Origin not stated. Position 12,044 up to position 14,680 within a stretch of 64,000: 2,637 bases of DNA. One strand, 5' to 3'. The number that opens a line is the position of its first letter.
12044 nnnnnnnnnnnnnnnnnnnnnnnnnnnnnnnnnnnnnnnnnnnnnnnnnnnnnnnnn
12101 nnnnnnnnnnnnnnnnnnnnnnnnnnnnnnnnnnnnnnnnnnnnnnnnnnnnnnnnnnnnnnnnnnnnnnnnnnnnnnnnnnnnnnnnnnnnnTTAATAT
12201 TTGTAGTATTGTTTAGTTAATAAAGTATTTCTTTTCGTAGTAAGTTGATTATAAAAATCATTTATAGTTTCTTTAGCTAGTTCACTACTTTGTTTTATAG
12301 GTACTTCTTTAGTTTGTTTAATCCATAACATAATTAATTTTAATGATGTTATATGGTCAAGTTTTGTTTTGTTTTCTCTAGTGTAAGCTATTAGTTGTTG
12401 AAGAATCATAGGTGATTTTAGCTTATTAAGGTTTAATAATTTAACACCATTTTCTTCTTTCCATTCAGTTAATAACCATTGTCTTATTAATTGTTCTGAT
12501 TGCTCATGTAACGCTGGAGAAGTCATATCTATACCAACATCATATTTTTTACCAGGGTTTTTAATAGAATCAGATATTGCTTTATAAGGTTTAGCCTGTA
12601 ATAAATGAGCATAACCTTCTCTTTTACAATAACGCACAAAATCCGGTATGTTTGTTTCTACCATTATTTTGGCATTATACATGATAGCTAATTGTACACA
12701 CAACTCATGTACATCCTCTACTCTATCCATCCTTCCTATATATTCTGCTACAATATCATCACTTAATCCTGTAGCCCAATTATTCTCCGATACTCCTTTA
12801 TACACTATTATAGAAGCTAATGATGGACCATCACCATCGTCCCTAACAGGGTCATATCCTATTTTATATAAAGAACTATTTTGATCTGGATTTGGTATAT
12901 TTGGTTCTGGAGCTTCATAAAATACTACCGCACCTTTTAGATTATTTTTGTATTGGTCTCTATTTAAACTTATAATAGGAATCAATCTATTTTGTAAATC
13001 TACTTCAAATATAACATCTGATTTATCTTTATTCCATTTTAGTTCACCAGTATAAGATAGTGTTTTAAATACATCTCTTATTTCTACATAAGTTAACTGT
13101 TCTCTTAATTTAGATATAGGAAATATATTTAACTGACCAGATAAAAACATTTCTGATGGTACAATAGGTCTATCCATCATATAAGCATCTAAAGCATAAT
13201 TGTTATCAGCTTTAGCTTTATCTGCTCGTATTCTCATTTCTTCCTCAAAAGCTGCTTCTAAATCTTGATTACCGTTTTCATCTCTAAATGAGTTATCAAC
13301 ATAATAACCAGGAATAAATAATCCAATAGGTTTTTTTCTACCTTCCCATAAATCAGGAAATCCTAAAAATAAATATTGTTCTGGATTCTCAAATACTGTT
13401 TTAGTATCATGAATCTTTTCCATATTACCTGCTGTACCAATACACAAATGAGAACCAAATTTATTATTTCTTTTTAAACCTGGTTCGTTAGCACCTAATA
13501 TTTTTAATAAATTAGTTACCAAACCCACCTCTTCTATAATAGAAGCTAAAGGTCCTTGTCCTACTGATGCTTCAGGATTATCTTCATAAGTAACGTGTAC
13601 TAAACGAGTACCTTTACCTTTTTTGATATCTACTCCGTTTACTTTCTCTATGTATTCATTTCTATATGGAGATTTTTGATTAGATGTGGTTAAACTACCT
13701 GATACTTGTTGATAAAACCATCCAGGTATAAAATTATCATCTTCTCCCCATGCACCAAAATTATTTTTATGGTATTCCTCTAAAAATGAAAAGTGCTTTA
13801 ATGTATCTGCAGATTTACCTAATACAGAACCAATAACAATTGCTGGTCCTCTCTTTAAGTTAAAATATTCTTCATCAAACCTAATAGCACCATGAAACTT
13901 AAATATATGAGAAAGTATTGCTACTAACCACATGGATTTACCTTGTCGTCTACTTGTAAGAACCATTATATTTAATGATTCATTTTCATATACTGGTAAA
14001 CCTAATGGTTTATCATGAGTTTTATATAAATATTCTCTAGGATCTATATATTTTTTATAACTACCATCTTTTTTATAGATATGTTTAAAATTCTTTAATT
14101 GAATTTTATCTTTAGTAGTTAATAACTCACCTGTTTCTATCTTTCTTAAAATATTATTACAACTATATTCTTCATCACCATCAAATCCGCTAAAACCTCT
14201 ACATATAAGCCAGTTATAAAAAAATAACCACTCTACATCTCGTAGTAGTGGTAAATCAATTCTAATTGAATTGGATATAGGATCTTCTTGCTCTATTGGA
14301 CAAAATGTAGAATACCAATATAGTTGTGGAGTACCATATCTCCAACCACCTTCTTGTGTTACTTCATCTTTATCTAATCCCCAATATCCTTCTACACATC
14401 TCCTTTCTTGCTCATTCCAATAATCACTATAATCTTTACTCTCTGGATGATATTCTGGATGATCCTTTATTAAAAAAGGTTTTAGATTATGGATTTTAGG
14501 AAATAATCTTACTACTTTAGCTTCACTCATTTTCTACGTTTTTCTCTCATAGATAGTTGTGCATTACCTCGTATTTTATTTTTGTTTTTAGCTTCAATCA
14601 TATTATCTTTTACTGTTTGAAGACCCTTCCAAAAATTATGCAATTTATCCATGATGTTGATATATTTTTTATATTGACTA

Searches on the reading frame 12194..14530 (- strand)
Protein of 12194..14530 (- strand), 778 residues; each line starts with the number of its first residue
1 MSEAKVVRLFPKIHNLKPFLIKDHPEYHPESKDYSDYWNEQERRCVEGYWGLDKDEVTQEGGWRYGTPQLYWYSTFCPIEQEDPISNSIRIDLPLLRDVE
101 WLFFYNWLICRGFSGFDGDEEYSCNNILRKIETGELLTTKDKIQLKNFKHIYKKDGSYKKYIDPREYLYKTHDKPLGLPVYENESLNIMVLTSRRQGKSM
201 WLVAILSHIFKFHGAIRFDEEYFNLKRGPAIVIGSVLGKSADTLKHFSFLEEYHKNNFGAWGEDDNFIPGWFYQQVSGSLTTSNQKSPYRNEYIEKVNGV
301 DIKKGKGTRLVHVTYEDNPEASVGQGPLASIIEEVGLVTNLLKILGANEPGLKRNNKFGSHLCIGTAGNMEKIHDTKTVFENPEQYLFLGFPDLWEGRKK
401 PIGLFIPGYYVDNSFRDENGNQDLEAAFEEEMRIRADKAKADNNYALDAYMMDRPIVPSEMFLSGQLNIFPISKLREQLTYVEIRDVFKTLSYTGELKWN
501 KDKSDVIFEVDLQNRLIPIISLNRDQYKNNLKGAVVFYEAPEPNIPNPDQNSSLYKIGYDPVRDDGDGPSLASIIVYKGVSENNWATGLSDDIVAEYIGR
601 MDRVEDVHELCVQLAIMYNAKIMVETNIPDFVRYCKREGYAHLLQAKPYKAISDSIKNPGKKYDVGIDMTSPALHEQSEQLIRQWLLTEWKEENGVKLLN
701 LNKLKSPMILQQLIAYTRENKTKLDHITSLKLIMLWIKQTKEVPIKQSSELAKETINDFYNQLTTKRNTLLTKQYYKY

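Call 11: search_protein_families(library=phrogs, proteins=[window:12194-14530:-])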
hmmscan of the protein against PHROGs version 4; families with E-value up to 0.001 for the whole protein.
window:12194-14530:- (778 aa): 1 family
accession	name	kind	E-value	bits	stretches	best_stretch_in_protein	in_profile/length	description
phrog_6681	-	head and packaging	2e-86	291.9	1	21-766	78-752/758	terminase large subunit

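Call 19: search_dna_similar(query=window:12194-14530:-, collection=phages, mode=protein, max_rows=15)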
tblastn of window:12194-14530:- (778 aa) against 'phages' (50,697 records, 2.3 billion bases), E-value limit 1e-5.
Records with a match: 144; places in all: 144; records where one place covers at least 80% of the query: 31.
Best place of each record, by identity: <60% 144.
By first word of the organism name: uncultured 55; Bacteroides 30; Flavobacterium 29; Bacteriophage 7; CrAssphage 7; Cellulophaga 2; IAS 2; Azobacteroides 2; Dulem 2; crAssphage 2; and 6 more.
By host as written in the record: - 72; Bacteroides intestinalis DSM 108646 25; Flavobacterium psychrophilum 950106-1/1 12; Flavobacterium psychrophilum 020612-2/1 3; Flavobacterium psychrophilum strain FPS-D10 3; Homo sapiens 3; Cellulophaga baltica #14 2; Flavobacterium psychrophilum FPS-D15 2; and 16 more.
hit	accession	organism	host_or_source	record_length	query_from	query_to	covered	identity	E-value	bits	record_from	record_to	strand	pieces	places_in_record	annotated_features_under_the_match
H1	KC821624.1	Cellulophaga phage phi14:2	Cellulophaga baltica #14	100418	5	754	96%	34.5%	3e-104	358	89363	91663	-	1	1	hypothetical protein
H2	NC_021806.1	Cellulophaga phage phi14:2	Cellulophaga baltica #14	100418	5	754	96%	34.5%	3e-104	358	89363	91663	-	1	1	g094: terminase large subunit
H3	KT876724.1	Flavobacterium phage FpV4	Flavobacterium psychrophilum 950106-1/1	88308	40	762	93%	26.3%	2e-40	167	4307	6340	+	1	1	hypothetical protein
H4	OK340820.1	Flavobacterium phage FpV4-1.1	Flavobacterium psychrophilum 020612-2/1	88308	40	762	93%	26.3%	2e-40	167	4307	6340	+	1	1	record has no annotation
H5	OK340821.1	Flavobacterium phage FpV4-1.2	Flavobacterium psychrophilum 020612-2/1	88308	40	762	93%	26.3%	2e-40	167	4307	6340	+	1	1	record has no annotation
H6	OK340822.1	Flavobacterium phage FpV4-1.3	Flavobacterium psychrophilum 020612-2/1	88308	40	762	93%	26.3%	2e-40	167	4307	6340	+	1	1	record has no annotation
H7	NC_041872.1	Flavobacterium phage FpV4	Flavobacterium psychrophilum 950106-1/1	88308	40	762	93%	26.3%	2e-40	167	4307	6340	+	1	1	terminase large subunit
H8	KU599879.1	Flavobacterium phage Fpv3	Flavobacterium psychrophilum 950106-1/1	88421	40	762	93%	26.3%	2e-40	167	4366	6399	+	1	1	hypothetical protein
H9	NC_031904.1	Flavobacterium phage Fpv3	Flavobacterium psychrophilum 950106-1/1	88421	40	762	93%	26.3%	2e-40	167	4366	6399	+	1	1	terminase large subunit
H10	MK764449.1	Flavobacterium phage FPSV-S29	Flavobacterium psychrophilum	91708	40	762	93%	26.2%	1e-40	168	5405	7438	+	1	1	hypothetical protein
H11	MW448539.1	Flavobacterium phage FPSV-D24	Flavobacterium psychrophilum strain ...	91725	40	762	93%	26.2%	1e-40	168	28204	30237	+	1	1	record has no annotation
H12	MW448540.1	Flavobacterium phage FPSV-D25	Flavobacterium psychrophilum strain ...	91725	40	762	93%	26.2%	1e-40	168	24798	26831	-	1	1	record has no annotation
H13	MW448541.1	Flavobacterium phage FPSV-D27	Flavobacterium psychrophilum strain ...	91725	40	762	93%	26.2%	1e-40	168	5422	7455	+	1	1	record has no annotation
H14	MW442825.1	Flavobacterium phage FPSV-D5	Flavobacterium psychrophilum FPS-D15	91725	40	762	93%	26.2%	1e-40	168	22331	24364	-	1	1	record has no annotation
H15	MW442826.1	Flavobacterium phage FPSV-D9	Flavobacterium psychrophilum FPS-D15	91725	40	762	93%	26.2%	1e-40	168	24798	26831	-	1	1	record has no annotation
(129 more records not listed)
